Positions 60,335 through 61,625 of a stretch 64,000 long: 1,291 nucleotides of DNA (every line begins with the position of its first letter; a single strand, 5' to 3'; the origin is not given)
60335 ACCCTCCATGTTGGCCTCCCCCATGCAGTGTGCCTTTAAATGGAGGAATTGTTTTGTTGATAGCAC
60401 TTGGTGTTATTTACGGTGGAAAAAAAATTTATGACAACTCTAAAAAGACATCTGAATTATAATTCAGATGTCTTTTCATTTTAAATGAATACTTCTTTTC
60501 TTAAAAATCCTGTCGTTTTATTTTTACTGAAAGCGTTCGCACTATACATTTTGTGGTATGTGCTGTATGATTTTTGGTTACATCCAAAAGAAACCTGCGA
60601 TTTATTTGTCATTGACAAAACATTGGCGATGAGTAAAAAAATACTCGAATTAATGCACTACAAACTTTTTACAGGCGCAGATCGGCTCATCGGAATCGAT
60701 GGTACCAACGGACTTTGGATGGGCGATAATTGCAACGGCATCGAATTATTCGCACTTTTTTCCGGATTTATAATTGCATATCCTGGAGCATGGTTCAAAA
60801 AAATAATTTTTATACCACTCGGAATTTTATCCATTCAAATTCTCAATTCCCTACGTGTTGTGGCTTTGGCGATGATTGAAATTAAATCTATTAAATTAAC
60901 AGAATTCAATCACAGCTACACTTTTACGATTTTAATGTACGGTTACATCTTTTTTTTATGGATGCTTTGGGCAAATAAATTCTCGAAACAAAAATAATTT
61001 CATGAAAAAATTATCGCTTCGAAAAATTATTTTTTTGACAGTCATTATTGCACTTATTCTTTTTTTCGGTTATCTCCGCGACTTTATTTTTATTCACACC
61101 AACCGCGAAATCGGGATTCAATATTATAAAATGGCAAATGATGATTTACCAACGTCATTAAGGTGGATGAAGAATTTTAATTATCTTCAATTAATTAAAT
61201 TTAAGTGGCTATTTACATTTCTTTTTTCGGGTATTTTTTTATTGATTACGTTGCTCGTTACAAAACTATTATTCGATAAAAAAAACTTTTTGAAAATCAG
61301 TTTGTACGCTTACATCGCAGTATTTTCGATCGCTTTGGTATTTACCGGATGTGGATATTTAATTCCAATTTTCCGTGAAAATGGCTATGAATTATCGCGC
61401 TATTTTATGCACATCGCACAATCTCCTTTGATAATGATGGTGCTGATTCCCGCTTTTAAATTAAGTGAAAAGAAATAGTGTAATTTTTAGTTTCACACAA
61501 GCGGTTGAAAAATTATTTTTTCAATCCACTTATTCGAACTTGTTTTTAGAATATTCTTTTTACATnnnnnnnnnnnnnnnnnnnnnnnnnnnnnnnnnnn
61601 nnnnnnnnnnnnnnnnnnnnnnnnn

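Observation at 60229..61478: XrtF exosortase pair preceded by a miniprotein that looks like a cognate sorting-signal substrate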

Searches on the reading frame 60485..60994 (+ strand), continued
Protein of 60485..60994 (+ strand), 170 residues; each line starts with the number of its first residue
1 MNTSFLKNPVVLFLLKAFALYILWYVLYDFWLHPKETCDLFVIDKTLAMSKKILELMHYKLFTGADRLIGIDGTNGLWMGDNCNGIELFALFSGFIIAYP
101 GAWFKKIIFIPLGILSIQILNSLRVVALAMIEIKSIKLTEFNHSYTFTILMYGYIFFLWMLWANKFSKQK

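Call 53: fold_search(model_id=the predicted structure, library=pdb)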
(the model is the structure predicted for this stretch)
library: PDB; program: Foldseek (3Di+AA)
matches with E <= 10: 8; with E <= 0.001: 0
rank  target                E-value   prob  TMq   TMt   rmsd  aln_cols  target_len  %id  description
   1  2bl2_A                3.5e+00  0.02  0.14  0.15  22.1       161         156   14  The membrane rotor of the V-type ATPase from Enterococcus hirae (released 2005-04-05)
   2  6pe4_G                4.2e+00  0.01  0.14  0.13  23.6       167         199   11  Yeast Vo motor in complex with 1 VopQ molecule (released 2020-05-20)
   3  7njk_a                6.6e+00  0.02  0.21  0.17  17.8       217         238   12  Mycobacterium smegmatis ATP synthase state 1a (released 2021-10-27)
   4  6uh3_A                7.9e+00  0.02  0.23  0.17  20.5       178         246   12  Crystal structure of bacterial heliorhodopsin 48C12 (released 2019-12-04)
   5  3rp8                  8.4e+00  0.02  0.14  0.08  12.2        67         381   13  Crystal Structure of Klebsiella pneumoniae R204Q HpxO complexed with FAD (released 2012-05-16)
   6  7d7q_A                8.8e+00  0.03  0.26  0.19  15.8       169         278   15  Crystal structure of the transmembrane domain and linker region of Salpingoeca rosetta rhodopsin phosphodiesterase (released 2020-11-18)
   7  7ewp_A                8.8e+00  0.02  0.22  0.09  12.7       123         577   10  Cryo-EM structure of human GPR158 in complex with RGS7-Gbeta5 in a 2:1:1 ratio (released 2021-12-01)
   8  7uw9_o                9.4e+00  0.03  0.24  0.27  11.8       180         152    9  Citrus V-ATPase State 1, H in contact with subunit a (released 2022-07-06)

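Call 57: search_protein_families(library=ncbifam, proteins=[L010:9696-10187:+, L012:5594-6100:+, L028:5500-6012:+, L051:5492-6013:+, L063:5512-5997:+, L069:5535-6014:+, L081:5416-5964:+, L044:2196-2657:+, L037:5491-5937:+, L058:5497-5982:+], max_evalue=0.01)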
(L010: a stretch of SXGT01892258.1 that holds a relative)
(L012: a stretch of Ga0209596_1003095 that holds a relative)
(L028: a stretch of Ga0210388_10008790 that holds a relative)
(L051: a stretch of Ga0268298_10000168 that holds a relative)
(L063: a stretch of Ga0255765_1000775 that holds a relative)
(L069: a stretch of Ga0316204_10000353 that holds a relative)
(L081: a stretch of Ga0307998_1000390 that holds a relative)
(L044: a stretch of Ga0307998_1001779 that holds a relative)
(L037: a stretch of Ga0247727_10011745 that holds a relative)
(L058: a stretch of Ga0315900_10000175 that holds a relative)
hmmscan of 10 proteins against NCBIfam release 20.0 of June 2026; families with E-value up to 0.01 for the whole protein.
L010:9696-10187:+ (164 aa): 3 families
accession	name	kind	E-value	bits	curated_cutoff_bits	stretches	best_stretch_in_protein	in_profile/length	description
NF046082.1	assoc_w_XrtX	equivalog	7.9e-18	64.6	75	1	12-155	5-146/147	XrtX-associated membrane protein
TIGR04127.1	flavo_near_exo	equivalog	5.8e-05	23.3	35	1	44-154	18-131/136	exosortase F system-associated membrane protein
NF005023.0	PRK06433.1-2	equivalog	0.0067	16.8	92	1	72-123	3-53/82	NADH dehydrogenase subunit J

L012:5594-6100:+ (169 aa): 2 families
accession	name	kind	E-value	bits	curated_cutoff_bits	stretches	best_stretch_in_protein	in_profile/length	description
NF046082.1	assoc_w_XrtX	equivalog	1.2e-20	73.7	75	1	12-158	2-146/147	XrtX-associated membrane protein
TIGR04127.1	flavo_near_exo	equivalog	0.0058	16.8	35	0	76-157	51-131/136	exosortase F system-associated membrane protein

L028:5500-6012:+ (171 aa): 1 family
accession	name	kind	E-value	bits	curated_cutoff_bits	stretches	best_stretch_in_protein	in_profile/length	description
NF046082.1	assoc_w_XrtX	equivalog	2.2e-12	46.9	75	1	17-164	3-147/147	XrtX-associated membrane protein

L051:5492-6013:+ (174 aa): 1 family
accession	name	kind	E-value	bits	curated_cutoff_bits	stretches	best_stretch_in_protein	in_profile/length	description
NF046082.1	assoc_w_XrtX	equivalog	2.9e-19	69.2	75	1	24-167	5-146/147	XrtX-associated membrane protein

L063:5512-5997:+ (162 aa): 1 family
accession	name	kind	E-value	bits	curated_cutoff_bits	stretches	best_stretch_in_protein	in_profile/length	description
NF046082.1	assoc_w_XrtX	equivalog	3.2e-11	43.1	75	1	10-152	3-144/147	XrtX-associated membrane protein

L069:5535-6014:+ (160 aa): 2 families
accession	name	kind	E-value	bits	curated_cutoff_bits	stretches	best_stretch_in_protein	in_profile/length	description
NF046082.1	assoc_w_XrtX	equivalog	1.4e-11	44.3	75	1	5-151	2-146/147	XrtX-associated membrane protein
NF000280.1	SMR_efflux_smr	exception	0.0048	17.5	200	1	75-126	35-86/105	multidrug efflux SMR transporter Smr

L081:5416-5964:+ (183 aa): 2 families
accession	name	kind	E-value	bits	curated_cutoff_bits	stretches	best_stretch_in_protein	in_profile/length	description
NF046082.1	assoc_w_XrtX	equivalog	5e-18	65.2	75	1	32-178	3-147/147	XrtX-associated membrane protein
TIGR04127.1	flavo_near_exo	equivalog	0.0007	19.8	35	1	82-179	37-134/136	exosortase F system-associated membrane protein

L044:2196-2657:+ (154 aa): 1 family
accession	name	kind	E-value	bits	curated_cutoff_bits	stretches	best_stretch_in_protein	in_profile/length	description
NF046082.1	assoc_w_XrtX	equivalog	1.6e-18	66.9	75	1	3-149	3-147/147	XrtX-associated membrane protein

L037:5491-5937:+ (149 aa): 1 family
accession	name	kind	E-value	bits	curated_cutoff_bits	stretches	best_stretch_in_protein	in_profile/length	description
NF046082.1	assoc_w_XrtX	equivalog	2.9e-18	66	75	1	11-137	3-144/147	XrtX-associated membrane protein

L058:5497-5982:+ (162 aa): 2 families
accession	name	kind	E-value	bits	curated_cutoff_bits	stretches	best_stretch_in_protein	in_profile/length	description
NF046082.1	assoc_w_XrtX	equivalog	8.5e-11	41.8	75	1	11-151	7-144/147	XrtX-associated membrane protein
NF045633.1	LipidAPhtaseLpxF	equivalog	0.00081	19.4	400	1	10-124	5-111/217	lipid A 4'-phosphatase LpxF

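Call 70: search_protein_families(library=pfam, proteins=[L069:1612-4689:+], max_evalue=0.01)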
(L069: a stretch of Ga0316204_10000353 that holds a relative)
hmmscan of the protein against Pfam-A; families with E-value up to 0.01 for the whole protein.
L069:1612-4689:+ (1026 aa): 2 families
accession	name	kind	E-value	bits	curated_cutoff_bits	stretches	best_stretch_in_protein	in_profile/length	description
PF18962.6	Por_Secre_tail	-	0.00011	22.8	27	1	961-1024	10-73/75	Secretion system C-terminal sorting domain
PF10162.14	G8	-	0.0068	16.7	22.9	0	445-512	2-64/124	G8 domain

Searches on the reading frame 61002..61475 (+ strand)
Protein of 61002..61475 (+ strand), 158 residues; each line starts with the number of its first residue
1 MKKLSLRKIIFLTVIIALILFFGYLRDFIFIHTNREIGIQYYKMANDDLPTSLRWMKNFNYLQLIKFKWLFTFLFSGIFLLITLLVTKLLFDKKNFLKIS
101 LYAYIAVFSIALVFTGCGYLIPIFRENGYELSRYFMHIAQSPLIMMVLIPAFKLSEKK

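Call 3: search_protein_families(library=ncbifam, proteins=[window:61002-61475:+], max_evalue=1)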
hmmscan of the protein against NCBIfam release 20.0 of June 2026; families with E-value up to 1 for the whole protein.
window:61002-61475:+ (158 aa): 3 families
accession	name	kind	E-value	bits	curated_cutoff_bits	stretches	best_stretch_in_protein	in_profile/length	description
NF046082.1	assoc_w_XrtX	equivalog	7.7e-14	51.7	75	1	8-154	3-146/147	XrtX-associated membrane protein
TIGR04127.1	flavo_near_exo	equivalog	0.14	12.3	35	1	58-154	42-132/136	exosortase F system-associated membrane protein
NF041939.2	LsoB_effector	equivalog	0.24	12.1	60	1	95-122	2-29/43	small effector protein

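Call 4: search_protein_families(library=pfam, proteins=[window:61002-61475:+], max_evalue=1)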
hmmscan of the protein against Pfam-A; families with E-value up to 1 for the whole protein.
window:61002-61475:+ (158 aa): 1 family
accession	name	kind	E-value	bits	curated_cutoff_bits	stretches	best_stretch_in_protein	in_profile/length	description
PF13346.12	ABC2_membrane_5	-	0.25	11.3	25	0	62-152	75-164/205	ABC-2 family transporter protein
